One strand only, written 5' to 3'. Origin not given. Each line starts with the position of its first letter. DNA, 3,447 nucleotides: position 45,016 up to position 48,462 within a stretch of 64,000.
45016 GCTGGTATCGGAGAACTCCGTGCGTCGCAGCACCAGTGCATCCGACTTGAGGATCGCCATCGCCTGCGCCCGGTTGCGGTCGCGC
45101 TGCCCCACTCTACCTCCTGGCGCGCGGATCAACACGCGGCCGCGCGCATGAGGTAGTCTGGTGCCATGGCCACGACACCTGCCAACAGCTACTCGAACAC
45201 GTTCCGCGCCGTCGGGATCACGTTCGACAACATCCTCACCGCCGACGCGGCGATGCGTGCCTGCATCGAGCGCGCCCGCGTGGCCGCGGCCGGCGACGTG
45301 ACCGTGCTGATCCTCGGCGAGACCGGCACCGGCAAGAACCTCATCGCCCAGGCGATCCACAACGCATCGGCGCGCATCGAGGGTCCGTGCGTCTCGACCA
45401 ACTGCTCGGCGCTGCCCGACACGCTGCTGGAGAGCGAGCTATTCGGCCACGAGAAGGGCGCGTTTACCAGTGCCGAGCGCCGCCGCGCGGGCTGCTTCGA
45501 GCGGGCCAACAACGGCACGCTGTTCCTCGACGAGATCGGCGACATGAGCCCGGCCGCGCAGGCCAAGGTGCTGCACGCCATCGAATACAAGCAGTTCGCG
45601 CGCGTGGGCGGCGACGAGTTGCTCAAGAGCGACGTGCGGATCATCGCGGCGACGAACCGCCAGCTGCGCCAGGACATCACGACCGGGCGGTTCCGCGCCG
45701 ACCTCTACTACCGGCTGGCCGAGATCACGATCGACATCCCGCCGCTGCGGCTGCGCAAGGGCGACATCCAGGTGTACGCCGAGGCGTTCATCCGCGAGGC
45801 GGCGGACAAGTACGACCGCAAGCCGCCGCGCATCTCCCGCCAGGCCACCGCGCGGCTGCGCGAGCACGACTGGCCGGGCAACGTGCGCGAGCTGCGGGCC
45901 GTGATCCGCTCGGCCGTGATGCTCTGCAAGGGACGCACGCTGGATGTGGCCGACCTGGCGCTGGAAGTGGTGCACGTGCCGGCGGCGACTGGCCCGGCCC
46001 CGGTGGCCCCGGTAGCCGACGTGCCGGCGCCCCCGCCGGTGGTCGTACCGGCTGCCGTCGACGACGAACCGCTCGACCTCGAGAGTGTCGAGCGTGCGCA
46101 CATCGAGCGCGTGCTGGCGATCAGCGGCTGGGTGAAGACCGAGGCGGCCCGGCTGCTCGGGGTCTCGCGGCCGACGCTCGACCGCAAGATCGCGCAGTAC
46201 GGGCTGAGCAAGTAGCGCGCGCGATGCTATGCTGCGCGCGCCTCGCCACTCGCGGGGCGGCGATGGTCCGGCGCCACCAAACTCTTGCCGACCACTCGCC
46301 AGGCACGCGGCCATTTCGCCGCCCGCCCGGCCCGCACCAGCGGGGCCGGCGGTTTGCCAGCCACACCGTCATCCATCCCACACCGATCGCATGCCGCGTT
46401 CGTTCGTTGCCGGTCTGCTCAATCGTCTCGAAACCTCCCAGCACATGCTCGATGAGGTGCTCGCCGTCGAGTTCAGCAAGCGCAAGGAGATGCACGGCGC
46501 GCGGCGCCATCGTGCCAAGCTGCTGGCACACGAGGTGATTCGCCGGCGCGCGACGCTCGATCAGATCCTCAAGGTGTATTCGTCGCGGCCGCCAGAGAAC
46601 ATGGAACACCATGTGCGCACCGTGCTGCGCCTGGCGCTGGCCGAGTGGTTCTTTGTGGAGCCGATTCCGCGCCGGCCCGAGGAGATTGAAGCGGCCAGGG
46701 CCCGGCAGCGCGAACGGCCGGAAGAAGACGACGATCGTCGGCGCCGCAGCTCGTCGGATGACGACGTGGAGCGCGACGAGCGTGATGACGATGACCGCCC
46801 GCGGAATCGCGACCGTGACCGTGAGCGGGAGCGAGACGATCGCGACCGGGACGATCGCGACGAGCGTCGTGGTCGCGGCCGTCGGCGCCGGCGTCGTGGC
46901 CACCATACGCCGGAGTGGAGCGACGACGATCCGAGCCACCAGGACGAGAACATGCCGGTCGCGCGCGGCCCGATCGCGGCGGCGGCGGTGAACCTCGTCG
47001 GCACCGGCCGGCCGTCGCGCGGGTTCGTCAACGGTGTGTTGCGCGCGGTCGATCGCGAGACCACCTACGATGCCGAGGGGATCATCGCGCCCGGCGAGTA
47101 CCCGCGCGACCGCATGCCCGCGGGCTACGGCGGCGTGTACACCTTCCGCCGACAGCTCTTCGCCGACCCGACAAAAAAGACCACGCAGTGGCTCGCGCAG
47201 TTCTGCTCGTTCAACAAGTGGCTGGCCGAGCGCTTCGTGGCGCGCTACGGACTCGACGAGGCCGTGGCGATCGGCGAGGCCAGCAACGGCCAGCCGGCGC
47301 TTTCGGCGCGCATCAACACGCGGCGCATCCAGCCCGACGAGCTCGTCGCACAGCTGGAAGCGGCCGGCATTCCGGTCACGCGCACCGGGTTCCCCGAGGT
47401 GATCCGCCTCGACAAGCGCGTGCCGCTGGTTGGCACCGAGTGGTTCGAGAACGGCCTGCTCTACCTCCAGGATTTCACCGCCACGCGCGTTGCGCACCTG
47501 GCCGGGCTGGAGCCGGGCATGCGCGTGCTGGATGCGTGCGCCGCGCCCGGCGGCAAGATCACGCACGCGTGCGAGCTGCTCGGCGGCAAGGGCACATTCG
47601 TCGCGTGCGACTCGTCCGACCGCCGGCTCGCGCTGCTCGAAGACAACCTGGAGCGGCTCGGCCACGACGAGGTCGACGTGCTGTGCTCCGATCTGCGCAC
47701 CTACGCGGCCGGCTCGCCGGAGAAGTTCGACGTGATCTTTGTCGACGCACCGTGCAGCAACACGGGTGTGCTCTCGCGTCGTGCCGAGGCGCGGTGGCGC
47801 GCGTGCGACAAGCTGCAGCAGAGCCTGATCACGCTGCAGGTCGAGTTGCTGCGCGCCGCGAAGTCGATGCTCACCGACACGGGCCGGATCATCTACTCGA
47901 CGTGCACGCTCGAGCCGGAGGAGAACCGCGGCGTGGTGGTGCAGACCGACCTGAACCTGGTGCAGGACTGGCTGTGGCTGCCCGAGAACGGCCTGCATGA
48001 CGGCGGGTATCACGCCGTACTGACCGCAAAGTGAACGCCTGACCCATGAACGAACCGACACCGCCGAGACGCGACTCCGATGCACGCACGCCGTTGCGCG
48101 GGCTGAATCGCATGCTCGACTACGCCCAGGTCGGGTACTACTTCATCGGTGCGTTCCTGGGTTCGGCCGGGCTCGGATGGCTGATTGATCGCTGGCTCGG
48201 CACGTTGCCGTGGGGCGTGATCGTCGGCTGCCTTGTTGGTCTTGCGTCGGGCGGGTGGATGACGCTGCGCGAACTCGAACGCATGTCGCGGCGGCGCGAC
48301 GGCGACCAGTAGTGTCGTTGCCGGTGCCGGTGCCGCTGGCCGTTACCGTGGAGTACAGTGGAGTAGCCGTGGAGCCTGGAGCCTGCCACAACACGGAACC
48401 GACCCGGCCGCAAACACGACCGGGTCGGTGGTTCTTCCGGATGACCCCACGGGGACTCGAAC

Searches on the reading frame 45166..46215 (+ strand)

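Call 51: search_protein_families(library=pfam, proteins=[window:45166-46215:+], max_evalue=0.0001)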
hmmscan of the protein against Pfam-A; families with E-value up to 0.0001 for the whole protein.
window:45166-46215:+ (349 aa): 7 families
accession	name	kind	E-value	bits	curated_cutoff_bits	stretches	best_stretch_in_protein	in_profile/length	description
PF00158.32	Sigma54_activat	-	2.8e-65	219.6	20.2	1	24-189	2-167/168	Sigma-54 interaction domain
PF25601.1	AAA_lid_14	-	5.9e-21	74.5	27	1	195-270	1-76/87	AAA+ ATPase lid domain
PF14532.12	Sigma54_activ_2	-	3.9e-20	72.9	25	1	30-194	7-138/138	Sigma-54 interaction domain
PF02954.25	HTH_8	-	8e-14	51.5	22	1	305-345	2-42/42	Bacterial regulatory protein, Fis family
PF07728.20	AAA_5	-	8.5e-09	36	22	1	47-167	2-125/139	AAA domain (dynein-related subfamily)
PF00004.35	AAA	-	1.3e-07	32.6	21.2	1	47-178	1-125/131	ATPase family associated with various cellular activities (AAA)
PF01078.27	Mg_chelatase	-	2e-07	31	20.3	0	36-66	14-44/207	Magnesium chelatase, subunit ChlI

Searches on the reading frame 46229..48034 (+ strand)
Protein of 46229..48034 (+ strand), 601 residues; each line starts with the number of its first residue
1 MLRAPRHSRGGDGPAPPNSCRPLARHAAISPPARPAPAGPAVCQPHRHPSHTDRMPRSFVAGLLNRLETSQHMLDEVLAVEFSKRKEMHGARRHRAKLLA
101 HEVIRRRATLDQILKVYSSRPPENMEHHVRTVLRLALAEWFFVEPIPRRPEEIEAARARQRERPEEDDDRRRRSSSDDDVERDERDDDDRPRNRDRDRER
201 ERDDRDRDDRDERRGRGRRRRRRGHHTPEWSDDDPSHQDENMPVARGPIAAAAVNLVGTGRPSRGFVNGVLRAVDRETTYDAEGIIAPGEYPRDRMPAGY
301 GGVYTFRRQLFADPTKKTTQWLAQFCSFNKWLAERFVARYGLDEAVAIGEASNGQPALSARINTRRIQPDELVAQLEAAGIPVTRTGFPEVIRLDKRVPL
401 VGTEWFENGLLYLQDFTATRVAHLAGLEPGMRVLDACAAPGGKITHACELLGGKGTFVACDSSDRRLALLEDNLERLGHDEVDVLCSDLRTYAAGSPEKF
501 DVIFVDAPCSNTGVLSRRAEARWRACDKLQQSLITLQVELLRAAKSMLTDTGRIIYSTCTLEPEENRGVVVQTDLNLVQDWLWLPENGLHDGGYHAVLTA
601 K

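Call 51: search_protein_families(library=pfam, proteins=[window:46229-48034:+], max_evalue=0.0001)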
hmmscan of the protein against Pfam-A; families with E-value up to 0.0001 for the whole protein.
window:46229-48034:+ (601 aa): 5 families
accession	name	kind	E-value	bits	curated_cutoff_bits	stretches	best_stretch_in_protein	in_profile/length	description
PF01189.24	Methyltr_RsmB-F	-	2.4e-39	135.5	27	1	428-571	7-151/199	16S rRNA methyltransferase RsmB/F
PF22458.1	RsmF-B_ferredox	-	5.5e-15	55.7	27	1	329-399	2-72/74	Methyltr_RsmF/B-like, ferredoxin-like domain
PF01029.23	NusB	-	1.3e-12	48.6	23.1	1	57-149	4-102/133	NusB family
PF13847.12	Methyltransf_31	-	5.7e-08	33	27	1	428-561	2-114/145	Methyltransferase domain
PF13649.12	Methyltransf_25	-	7.9e-05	23.7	27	0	433-505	1-70/97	Methyltransferase domain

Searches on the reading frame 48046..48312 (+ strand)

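Call 51: search_protein_families(library=pfam, proteins=[window:48046-48312:+], max_evalue=0.0001)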
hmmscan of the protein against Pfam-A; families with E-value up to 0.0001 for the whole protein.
window:48046-48312:+ (88 aa): 1 family
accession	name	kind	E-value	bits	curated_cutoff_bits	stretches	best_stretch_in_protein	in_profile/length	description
PF09527.15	ATPase_gene1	-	2.6e-11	43.8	26.6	1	24-75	2-53/54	Putative F0F1-ATPase subunit Ca2+/Mg2+ transporter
